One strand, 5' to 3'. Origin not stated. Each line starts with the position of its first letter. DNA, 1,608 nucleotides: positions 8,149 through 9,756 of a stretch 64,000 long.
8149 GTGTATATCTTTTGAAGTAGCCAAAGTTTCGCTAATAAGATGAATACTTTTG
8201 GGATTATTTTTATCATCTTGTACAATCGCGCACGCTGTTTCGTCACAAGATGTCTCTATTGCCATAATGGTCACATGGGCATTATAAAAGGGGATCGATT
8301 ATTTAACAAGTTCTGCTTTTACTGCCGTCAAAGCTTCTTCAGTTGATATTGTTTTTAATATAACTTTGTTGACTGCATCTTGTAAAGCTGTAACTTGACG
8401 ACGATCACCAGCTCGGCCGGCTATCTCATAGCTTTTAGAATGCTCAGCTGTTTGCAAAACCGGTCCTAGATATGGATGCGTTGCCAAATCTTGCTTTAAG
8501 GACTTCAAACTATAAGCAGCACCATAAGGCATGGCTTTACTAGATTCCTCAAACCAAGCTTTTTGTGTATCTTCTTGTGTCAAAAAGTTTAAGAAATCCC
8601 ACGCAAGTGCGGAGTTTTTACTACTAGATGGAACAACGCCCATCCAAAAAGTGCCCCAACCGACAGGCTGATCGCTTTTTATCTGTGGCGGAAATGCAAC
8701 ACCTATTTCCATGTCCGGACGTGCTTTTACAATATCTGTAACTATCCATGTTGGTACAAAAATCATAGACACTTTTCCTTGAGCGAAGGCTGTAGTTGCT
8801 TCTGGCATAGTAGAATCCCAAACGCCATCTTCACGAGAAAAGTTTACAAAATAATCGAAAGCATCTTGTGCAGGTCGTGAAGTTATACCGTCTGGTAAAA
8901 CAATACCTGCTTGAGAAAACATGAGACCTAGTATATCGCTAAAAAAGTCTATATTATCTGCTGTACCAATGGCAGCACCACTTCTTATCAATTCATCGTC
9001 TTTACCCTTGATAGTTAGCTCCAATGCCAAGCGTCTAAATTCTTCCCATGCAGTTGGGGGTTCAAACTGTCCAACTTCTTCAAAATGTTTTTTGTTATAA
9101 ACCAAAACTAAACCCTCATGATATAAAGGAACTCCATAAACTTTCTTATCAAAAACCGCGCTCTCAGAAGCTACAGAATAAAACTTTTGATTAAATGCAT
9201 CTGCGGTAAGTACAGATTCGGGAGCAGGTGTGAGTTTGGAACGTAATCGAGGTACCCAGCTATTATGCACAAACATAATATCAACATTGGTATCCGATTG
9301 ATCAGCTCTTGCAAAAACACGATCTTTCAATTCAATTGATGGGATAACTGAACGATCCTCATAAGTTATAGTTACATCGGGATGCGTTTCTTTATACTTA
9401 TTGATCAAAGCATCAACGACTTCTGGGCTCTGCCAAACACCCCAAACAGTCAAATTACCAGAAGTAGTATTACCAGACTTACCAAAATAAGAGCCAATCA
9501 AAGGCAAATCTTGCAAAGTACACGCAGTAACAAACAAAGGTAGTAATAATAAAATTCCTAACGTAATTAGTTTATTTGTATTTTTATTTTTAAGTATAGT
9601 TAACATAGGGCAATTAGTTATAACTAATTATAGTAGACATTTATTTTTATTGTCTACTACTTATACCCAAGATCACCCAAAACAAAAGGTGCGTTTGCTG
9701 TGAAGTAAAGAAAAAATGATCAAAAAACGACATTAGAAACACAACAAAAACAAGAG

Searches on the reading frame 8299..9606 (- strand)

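Call 8: search_protein_families(library=pfam, proteins=[window:8299-9606:-])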
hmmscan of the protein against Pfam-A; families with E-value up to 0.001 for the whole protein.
window:8299-9606:- (435 aa): 3 families
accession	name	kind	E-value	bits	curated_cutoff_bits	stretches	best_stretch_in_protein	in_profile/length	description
PF01547.30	SBP_bac_1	-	1.2e-33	117.8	26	1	63-349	9-307/307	Bacterial extracellular solute-binding protein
PF13416.11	SBP_bac_8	-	2e-29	103.7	27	1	66-355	1-256/279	Bacterial extracellular solute-binding protein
PF13531.11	SBP_bac_11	-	0.00093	19.5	25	0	263-351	140-221/227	Bacterial extracellular solute-binding protein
